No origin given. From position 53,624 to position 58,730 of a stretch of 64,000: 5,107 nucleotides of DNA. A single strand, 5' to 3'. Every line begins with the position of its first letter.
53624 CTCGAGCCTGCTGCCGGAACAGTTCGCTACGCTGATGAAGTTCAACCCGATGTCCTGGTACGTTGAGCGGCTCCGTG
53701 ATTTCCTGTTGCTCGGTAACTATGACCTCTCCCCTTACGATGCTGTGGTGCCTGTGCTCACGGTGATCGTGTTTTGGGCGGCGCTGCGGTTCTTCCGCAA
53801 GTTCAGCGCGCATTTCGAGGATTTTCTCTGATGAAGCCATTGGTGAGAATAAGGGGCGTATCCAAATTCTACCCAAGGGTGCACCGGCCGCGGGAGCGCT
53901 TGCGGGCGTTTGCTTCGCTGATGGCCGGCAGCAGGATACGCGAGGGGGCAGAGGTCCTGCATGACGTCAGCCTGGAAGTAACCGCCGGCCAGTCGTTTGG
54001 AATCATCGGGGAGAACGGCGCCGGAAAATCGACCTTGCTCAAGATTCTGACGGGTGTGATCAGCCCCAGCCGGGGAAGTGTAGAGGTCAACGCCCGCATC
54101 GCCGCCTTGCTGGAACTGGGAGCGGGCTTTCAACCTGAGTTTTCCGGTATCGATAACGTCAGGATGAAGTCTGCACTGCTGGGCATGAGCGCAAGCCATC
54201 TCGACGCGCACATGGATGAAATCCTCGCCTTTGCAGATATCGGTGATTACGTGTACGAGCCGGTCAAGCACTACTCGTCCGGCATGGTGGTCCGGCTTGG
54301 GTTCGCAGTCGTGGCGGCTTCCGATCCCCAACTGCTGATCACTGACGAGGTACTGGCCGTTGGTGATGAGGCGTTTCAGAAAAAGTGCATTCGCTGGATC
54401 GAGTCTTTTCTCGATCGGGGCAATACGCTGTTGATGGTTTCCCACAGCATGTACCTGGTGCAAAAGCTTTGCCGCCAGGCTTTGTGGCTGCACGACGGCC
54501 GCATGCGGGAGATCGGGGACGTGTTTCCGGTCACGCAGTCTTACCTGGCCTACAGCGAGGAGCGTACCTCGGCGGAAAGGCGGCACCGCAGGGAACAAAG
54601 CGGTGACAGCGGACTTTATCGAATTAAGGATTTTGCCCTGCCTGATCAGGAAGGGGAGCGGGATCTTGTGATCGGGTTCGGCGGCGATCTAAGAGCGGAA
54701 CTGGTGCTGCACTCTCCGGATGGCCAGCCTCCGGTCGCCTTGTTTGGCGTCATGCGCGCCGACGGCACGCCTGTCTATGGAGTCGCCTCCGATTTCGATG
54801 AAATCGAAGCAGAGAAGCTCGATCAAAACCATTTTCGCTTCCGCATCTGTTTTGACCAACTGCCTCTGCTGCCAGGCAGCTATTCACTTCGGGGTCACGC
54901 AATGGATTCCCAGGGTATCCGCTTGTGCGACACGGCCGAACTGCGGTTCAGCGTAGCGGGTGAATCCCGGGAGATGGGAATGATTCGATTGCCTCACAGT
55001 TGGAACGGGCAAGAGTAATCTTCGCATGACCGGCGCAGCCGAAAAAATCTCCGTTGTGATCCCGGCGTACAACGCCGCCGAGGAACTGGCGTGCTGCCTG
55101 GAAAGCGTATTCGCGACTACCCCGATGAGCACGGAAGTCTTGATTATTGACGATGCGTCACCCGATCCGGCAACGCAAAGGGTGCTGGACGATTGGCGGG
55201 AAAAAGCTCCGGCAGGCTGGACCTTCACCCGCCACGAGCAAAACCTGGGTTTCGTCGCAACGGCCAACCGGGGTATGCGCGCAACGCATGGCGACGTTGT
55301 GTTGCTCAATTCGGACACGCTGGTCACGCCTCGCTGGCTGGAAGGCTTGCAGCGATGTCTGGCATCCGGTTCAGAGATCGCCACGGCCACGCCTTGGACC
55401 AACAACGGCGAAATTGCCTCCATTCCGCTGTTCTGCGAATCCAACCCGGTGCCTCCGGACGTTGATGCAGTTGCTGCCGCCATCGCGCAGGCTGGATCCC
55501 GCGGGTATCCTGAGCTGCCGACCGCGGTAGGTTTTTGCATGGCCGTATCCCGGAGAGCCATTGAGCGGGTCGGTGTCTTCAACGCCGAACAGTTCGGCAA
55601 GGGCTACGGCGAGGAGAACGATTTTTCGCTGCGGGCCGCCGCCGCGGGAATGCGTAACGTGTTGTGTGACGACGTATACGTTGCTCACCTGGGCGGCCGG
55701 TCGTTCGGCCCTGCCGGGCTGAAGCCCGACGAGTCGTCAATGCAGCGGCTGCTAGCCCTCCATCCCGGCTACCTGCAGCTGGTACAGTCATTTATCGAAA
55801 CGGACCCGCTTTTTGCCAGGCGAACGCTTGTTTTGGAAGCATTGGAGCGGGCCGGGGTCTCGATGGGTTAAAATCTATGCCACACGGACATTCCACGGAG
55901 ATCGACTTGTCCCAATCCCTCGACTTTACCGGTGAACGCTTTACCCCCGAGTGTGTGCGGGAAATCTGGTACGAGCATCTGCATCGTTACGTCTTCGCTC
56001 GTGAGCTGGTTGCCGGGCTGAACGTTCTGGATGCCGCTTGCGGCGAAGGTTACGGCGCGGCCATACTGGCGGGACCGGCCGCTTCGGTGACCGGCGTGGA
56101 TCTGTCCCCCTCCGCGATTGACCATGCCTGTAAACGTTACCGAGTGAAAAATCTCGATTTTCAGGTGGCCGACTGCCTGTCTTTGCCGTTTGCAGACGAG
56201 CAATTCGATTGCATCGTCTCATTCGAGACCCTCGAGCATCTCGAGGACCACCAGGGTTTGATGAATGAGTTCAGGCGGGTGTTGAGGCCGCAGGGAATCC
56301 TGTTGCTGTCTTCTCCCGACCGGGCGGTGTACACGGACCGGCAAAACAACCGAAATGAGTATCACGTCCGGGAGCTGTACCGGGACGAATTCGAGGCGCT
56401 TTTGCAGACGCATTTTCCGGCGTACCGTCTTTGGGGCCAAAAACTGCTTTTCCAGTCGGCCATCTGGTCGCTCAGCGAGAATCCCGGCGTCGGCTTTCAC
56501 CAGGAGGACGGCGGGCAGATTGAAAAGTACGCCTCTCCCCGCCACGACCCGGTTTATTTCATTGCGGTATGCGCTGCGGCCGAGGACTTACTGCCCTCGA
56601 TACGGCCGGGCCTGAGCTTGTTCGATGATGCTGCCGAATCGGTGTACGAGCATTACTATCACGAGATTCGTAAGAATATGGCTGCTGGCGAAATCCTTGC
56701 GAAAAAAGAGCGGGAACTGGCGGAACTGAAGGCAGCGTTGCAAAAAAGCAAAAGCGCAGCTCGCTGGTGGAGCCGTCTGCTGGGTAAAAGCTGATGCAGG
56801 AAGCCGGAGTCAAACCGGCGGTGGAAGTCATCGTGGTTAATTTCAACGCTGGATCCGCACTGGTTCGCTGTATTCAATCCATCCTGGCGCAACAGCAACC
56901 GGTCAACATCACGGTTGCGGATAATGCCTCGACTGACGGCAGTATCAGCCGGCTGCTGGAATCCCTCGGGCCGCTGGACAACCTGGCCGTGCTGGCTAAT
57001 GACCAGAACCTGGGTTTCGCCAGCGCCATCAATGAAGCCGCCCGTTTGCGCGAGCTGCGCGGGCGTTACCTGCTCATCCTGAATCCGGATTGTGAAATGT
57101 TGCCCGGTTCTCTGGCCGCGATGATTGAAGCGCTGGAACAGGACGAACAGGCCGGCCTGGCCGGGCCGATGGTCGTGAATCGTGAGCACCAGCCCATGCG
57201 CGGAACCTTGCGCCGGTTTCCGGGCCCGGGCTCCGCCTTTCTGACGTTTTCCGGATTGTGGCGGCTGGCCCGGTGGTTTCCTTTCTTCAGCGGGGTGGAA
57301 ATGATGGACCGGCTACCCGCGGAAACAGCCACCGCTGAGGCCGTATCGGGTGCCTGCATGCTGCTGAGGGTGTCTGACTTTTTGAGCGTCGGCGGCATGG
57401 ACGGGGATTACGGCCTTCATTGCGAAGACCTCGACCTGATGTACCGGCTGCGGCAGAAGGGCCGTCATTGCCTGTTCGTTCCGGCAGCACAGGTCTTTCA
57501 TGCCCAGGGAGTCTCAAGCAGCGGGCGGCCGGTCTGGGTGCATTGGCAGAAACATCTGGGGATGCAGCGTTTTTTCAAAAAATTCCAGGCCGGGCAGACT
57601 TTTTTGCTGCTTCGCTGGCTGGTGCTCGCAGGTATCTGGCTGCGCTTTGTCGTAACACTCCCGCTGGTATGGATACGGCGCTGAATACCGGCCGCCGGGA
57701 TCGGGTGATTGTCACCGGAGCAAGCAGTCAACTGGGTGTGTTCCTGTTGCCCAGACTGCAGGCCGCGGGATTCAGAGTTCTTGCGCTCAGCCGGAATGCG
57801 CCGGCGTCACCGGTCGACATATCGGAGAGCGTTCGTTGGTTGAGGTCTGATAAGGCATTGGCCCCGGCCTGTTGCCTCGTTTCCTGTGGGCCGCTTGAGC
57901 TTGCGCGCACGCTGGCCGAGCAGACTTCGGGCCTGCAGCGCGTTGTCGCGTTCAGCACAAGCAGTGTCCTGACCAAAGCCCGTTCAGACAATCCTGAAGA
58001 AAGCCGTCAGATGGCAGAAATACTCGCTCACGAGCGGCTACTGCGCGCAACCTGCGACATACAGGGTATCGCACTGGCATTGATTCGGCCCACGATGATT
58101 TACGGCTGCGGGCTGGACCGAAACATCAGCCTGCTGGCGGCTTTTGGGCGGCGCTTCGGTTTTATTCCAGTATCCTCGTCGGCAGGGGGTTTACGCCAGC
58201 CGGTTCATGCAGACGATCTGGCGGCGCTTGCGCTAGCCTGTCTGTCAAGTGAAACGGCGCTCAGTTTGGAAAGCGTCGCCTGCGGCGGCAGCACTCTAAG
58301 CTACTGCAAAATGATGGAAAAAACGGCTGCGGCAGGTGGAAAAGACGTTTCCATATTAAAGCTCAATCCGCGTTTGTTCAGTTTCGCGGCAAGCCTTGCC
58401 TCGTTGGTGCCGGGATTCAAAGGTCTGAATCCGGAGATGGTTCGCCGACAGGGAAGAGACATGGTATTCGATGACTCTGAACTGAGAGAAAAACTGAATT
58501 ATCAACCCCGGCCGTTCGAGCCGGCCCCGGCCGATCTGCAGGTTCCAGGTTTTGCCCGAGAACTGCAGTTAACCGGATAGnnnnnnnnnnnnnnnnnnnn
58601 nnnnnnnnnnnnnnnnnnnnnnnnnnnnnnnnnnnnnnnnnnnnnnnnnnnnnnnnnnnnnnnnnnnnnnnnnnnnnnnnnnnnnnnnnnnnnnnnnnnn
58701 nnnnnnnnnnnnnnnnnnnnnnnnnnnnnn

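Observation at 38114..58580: Hypothesis: integrated surface-protein (S-layer-like) secretion and glycan-anchoring locus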

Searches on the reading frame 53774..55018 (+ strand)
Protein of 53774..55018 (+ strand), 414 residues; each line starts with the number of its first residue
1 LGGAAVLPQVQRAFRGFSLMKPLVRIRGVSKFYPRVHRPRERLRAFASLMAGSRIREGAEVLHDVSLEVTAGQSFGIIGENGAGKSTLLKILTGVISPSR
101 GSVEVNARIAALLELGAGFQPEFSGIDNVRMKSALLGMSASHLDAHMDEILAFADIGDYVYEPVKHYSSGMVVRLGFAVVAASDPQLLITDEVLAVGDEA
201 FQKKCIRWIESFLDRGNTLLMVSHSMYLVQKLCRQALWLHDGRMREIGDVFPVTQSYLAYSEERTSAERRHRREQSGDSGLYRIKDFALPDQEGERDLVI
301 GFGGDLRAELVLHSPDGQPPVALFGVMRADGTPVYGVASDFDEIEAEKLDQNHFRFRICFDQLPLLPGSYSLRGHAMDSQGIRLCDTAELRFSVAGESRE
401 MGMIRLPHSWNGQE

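Call 5: search_protein_families(library=pfam, proteins=[window:53774-55018:+], max_evalue=0.01)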
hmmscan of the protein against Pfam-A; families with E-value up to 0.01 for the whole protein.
window:53774-55018:+ (414 aa): 5 families
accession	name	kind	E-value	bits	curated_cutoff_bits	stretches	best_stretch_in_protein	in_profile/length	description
PF00005.33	ABC_tran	-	2.1e-20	74.1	25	1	62-193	1-135/137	ABC transporter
PF14524.12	Wzt_C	-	2e-07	31.5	30.4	1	279-404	7-141/143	Wzt C-terminal domain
PF13304.12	AAA_21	-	9.5e-05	23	27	1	76-94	3-21/304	AAA domain, putative AbiEii toxin, Type IV TA system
PF13555.12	AAA_29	-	0.00025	21.2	27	1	66-107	16-56/61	P-loop containing region of AAA domain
PF13476.12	AAA_23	-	0.0016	19.6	27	1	73-93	20-40/201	AAA domain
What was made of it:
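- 53831..55018 (+): wzt, the exporter ATPase with a C-terminal carbohydrate-binding domain. ABC_tran plus Wzt_C (31.5 bits against a cut-off of 30.4; call 5).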

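Call 6: search_protein_families(library=ncbifam, proteins=[window:53774-55018:+], max_evalue=0.01)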
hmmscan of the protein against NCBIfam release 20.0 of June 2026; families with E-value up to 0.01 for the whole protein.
window:53774-55018:+ (414 aa): 184 families (the best 25 are shown)
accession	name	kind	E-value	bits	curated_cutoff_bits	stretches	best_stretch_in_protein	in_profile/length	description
NF010065.0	PRK13545.1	equivalog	1.6e-57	195.4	538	1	27-267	8-244/549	teichoic acids export protein ATP-binding subunit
NF050108.1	galactan_ABC_ATP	equivalog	2.9e-53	180.6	400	1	60-258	43-241/244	galactan export ABC transporter ATP-binding subunit Wzt/RfbE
NF010066.0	PRK13546.1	equivalog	4.2e-49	167.3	320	1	24-271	5-251/264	teichoic acids export ABC transporter ATP-binding subunit TagH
TIGR01188.1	drrA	subfamily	4.6e-27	95.1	312.45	1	61-247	8-205/302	daunorubicin resistance ABC transporter, ATP-binding protein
NF010060.0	PRK13537.1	equivalog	3.2e-25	88.7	521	1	60-244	29-224/314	nodulation factor ABC transporter ATP-binding protein NodI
TIGR03740.1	galliderm_ABC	subfamily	2.2e-24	86.4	309.75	1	59-244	13-202/223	lantibiotic protection ABC transporter ATP-binding subunit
NF010059.0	PRK13536.1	equivalog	3e-24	85.4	549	1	57-243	54-251/342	nodulation factor ABC transporter ATP-binding protein NodI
TIGR04521.1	ECF_ATPase_2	equivalog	1.3e-23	83.5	330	2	60-108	19-67/279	energy-coupling factor transporter ATPase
TIGR01288.1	nodI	equivalog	1.4e-23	83.3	424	1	60-243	18-212/303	nodulation factor ABC transporter ATP-binding protein NodI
NF000355.4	ribo_prot_ABC_F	equivalog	5.5e-22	78.3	380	1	58-271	14-216/499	ribosomal protection-like ABC-F family protein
TIGR02769.1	nickel_nikE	equivalog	2.3e-21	76.5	332.55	2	56-105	21-70/265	nickel import ATP-binding protein NikE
NF010068.0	PRK13548.1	equivalog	4.5e-21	75.1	261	1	56-250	15-227/261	heme ABC transporter ATP-binding protein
NF007739.0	PRK10419.1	subfamily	5.4e-21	75.3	354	2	135-247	119-233/268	nickel ABC transporter ATP-binding protein NikE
TIGR01166.1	cbiO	subfamily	5.8e-21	74.8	211.8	2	57-107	3-53/190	cobalt ABC transporter, ATP-binding protein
TIGR02673.1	FtsE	equivalog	2.3e-20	73.2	264.85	2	57-108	13-64/214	cell division ATP-binding protein FtsE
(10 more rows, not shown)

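Call 78: search_solved_structures(query=window:53831-55018:+, max_evalue=1e-10)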
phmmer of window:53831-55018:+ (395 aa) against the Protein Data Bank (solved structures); distinct sequences matched with E-value up to 1e-10: 134 (the best 60 are shown).
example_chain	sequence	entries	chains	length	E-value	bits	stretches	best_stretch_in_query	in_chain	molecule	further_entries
8dku_A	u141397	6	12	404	1.3e-57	198.9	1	5-354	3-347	ABC transporter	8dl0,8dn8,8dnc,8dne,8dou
7k2t_A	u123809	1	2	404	3.5e-57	197.5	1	5-354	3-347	ABC transporter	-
6amx_A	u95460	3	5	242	4.8e-56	193.8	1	6-239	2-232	ABC transporter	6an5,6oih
6m96_A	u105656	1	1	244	1e-55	192.7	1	5-239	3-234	ABC transporter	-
7dd0_A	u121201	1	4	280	8.2e-51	176.6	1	2-250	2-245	Teichoic acids export ATP-binding protein TagH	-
6jbh_A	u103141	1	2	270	8.6e-49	169.9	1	4-255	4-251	TarH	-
9cfl_B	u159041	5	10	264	2.7e-46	161.7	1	4-258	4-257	Teichoic acids export ATP-binding protein TagH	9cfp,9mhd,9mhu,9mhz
9qhw_C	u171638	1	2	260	5.4e-45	157.4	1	40-238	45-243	ABC transporter ATP-binding protein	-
9qfx_C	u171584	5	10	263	5.5e-45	157.4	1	40-238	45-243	ABC transporter ATP-binding protein | Probable o-antigen/lipopolysaccharide transport ATP-binding protein ABC transporter RfbE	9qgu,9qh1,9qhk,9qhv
9qhx_C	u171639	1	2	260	1.4e-44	156.1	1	40-238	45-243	ABC transporter ATP-binding protein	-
9qhj_C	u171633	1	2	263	1.4e-44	156.1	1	40-238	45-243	Probable o-antigen/lipopolysaccharide transport ATP-binding protein ABC transporter RfbE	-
8tsi_A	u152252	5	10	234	3.9e-25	92.1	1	52-232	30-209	ABC transporter ATP-binding protein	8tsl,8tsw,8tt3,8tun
8tsh_A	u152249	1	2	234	1e-24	90.7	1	52-232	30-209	ABC transporter ATP-binding protein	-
9vvi_W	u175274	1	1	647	4e-23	85.5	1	42-240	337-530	Probable ATP-binding protein YheS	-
9nlh_H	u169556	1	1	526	7.2e-23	84.6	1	42-228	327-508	YheS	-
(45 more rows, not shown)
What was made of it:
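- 53831..55018 (+): The best PDB match is the 404-aa 'ABC transporter' chain 8dku/7k2t, E=1e-57, over residues 5-354 (call 78).
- On ABC-transporter-dependent O-polysaccharide pathway with chain capping: Best PDB match 8dku, E=1e-57, spanning residues 5-354 (call 78).
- Wzt has the Wzt_C domain, and its best PDB match (8dku) extends past the ATPase domain (calls 5, 78).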

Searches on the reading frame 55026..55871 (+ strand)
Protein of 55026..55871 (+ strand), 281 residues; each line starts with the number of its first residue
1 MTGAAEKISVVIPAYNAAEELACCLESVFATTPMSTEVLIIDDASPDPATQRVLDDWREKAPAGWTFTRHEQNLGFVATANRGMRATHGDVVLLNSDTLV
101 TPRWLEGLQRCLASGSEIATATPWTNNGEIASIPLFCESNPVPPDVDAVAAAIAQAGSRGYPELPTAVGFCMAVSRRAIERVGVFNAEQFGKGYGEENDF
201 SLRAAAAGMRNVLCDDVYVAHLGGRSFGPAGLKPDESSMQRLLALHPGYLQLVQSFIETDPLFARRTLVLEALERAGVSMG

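Call 5: search_protein_families(library=pfam, proteins=[window:55026-55871:+], max_evalue=0.01)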
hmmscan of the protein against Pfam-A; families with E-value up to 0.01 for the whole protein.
window:55026-55871:+ (281 aa): 5 families
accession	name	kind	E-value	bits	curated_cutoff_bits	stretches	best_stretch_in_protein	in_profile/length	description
PF00535.33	Glycos_transf_2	-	1.4e-21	77.6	23.3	1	9-180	1-165/168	Glycosyl transferase family 2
PF13641.12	Glyco_tranf_2_3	-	4.7e-11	43.6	27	1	8-227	3-217/230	Glycosyltransferase like family 2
PF13632.12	Glyco_trans_2_3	-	0.00062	20.1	27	0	167-218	72-120/198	Glycosyl transferase family group 2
PF13506.12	Glyco_transf_21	-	0.0008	19.4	21.7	1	83-224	25-157/174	Glycosyl transferase family 21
PF10111.15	Glyco_tranf_2_2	-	0.0011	18.9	27.3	1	9-108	1-102/276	Glycosyltransferase like family 2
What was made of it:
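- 55026..55871 (+): GT2 glycosyltransferase. PF00535 E=1e-21 (call 5).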

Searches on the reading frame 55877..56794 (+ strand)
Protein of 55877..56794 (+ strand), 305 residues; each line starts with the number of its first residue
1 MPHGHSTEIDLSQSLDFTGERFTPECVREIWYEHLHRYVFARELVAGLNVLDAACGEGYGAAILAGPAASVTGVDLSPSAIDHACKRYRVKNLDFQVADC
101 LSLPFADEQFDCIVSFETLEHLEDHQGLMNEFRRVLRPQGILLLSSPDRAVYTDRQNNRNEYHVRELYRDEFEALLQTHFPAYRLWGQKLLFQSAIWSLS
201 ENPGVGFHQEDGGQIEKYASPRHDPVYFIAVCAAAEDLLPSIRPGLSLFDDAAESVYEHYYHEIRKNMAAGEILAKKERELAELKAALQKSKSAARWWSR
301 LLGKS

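Call 5: search_protein_families(library=pfam, proteins=[window:55877-56794:+], max_evalue=0.01)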
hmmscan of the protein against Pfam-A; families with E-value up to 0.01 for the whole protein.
window:55877-56794:+ (305 aa): 12 families
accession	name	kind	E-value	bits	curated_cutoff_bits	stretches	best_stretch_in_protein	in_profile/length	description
PF08241.18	Methyltransf_11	-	8.2e-26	90.9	21.2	1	51-143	1-94/95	Methyltransferase domain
PF13847.12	Methyltransf_31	-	2.7e-24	85.9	27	1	46-158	3-125/145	Methyltransferase domain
PF13649.12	Methyltransf_25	-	7.6e-23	81.5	27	1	50-140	1-97/97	Methyltransferase domain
PF13489.12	Methyltransf_23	-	2e-19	70.4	27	1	42-164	18-136/164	Methyltransferase domain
PF08242.18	Methyltransf_12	-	7e-15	56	30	1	51-142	1-98/98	Methyltransferase domain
PF01209.24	Ubie_methyltran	-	3.5e-09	36.8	20.1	1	31-143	35-150/233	ubiE/COQ5 methyltransferase family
PF02353.26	CMAS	-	1.2e-06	28.5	27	1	43-150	59-170/273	Mycolic acid cyclopropane synthetase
PF05724.17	TPMT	-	1.2e-05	25.5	26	1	34-87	25-78/218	Thiopurine S-methyltransferase (TPMT)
PF05401.17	NodS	-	8.9e-05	22.9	24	1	49-151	46-151/201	Nodulation protein S (NodS)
PF05175.20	MTS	-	0.00027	21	23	1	48-144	33-138/170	Methyltransferase small domain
PF03141.22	Methyltransf_29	-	0.0037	16.4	23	1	50-163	121-236/506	Putative S-adenosyl-L-methionine-dependent methyltransferase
PF07021.18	MetW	-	0.0062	16.6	21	1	44-137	11-103/193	Methionine biosynthesis protein MetW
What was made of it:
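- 55877..56794 (+): Class I SAM methyltransferase with a C-terminal coiled-coil-like tail. Candidate chain-capping enzyme (inferred). Methyltransf_11 E=8e-26 (call 5).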

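Call 77: search_solved_structures(query=window:55877-56794:+, max_evalue=0.001)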
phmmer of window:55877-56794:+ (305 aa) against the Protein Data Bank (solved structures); distinct sequences matched with E-value up to 0.001: 60.
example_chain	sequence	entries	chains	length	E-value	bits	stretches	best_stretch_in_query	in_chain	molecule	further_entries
5wp5_A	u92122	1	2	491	2.7e-16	63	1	32-153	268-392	Phosphomethylethanolamine N-methyltransferase 2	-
5wp4_A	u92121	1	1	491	2.6e-13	53.3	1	37-153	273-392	Phosphoethanolamine N-methyltransferase 1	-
3l8d_A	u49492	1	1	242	3.1e-13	53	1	46-144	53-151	Methyltransferase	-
3mgg_A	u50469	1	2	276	3.2e-13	52.9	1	46-148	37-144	Methyltransferase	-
8zc8_A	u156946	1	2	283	8.7e-12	48.3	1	44-146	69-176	MitM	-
21zq_A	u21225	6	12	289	9e-12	48.2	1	44-146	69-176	MitM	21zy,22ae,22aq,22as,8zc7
6uak_A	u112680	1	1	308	1.6e-11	47.4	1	48-164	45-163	SAM dependent methyltransferase LahSB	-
3bus_A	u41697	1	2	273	2.2e-11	46.9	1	43-144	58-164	Methyltransferase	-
6uv6_A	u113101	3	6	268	8.4e-11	45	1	44-145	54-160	D-glucose O-methyltransferase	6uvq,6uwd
5gm1_A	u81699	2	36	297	1.1e-10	44.7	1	44-145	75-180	O-methylransferase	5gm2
1ve3_A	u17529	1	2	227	1e-09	41.5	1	49-148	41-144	hypothetical protein PH0226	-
4pne_A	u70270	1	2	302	1.3e-09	41.1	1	44-144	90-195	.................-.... protein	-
4nec_A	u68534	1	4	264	2.8e-09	40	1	45-149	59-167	Putative SAM-dependent methyltransferase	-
1xxl_A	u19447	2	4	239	3.2e-09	39.8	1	41-184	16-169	YcgJ protein | ycgJ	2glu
3cc8_A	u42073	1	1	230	3.8e-09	39.6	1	49-148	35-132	Putative methyltransferase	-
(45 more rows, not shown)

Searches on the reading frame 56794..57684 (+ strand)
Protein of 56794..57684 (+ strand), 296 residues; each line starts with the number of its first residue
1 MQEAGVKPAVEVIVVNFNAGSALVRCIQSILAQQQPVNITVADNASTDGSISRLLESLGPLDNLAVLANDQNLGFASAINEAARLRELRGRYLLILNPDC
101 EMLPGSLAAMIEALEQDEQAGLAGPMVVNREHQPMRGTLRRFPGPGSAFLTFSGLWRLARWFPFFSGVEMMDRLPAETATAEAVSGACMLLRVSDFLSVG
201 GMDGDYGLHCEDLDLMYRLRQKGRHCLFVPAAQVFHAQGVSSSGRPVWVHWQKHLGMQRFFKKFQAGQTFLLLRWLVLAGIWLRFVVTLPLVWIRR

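Call 5: search_protein_families(library=pfam, proteins=[window:56794-57684:+], max_evalue=0.01)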
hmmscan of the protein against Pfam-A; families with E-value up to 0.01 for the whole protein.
window:56794-57684:+ (296 aa): 5 families
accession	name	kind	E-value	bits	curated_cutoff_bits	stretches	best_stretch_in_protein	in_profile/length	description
PF00535.33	Glycos_transf_2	-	1.5e-18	67.7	23.3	1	12-131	2-120/168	Glycosyl transferase family 2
PF13641.12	Glyco_tranf_2_3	-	2.6e-13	51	27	1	8-239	1-214/230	Glycosyltransferase like family 2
PF13632.12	Glyco_trans_2_3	-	2.3e-07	31.3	27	1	184-292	72-178/198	Glycosyl transferase family group 2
PF13506.12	Glyco_transf_21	-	6.1e-05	23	21.7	1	80-251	21-169/174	Glycosyl transferase family 21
PF10111.15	Glyco_tranf_2_2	-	0.00094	19.2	27.3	0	184-236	163-216/276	Glycosyltransferase like family 2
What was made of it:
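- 56794..57684 (+): Second GT2 glycosyltransferase. PF00535 E=1.5e-18 (call 5).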

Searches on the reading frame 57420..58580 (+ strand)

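Call 6: search_protein_families(library=ncbifam, proteins=[window:57420-58580:+], max_evalue=0.01)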
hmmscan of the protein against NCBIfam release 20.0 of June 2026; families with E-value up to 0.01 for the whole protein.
window:57420-58580:+ (386 aa): 5 families
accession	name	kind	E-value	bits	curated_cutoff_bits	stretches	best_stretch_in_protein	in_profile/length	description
NF058621.1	DiazavRedAvaA7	equivalog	0.00015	21.5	400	0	95-130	2-37/304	3-diazoavenalumate denitrifying reductase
TIGR03466.1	HpnA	hypoth_equivalog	0.00021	20.3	367.65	0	262-369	204-313/327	hopanoid-associated sugar epimerase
NF006035.0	PRK08177.1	equivalog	0.00072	19.1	251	0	95-130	6-41/228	SDR family oxidoreductase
NF005467.0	PRK07060.1-5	equivalog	0.007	16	360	0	93-129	9-45/245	SDR family oxidoreductase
NF004649.0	PRK05993.1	equivalog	0.0097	15.2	387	0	94-127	5-38/277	SDR family oxidoreductase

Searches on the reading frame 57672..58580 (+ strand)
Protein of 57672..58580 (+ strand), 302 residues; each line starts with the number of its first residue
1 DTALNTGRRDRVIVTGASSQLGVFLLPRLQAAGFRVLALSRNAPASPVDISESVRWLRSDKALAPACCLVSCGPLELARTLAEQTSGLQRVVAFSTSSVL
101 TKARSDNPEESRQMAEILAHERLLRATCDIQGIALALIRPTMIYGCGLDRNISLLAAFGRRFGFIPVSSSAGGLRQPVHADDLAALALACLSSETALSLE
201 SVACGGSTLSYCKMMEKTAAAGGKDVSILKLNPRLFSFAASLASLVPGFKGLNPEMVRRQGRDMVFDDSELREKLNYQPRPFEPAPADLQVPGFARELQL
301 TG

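Call 62: search_protein_families(library=pfam, proteins=[window:57672-58580:+], max_evalue=0.01)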
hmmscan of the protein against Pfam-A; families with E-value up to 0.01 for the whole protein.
window:57672-58580:+ (302 aa): 1 family
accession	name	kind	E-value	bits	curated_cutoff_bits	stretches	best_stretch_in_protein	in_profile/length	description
PF01370.27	Epimerase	-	1.1e-06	28.6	20.9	0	12-54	1-43/240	NAD dependent epimerase/dehydratase family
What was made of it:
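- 57669..58580 (+): NAD-dependent epimerase/SDR-like protein. The ATG at 57669 overlaps the end of the GT2 gene. PF01370 E=1e-6, N-terminal Rossmann part only (call 62).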
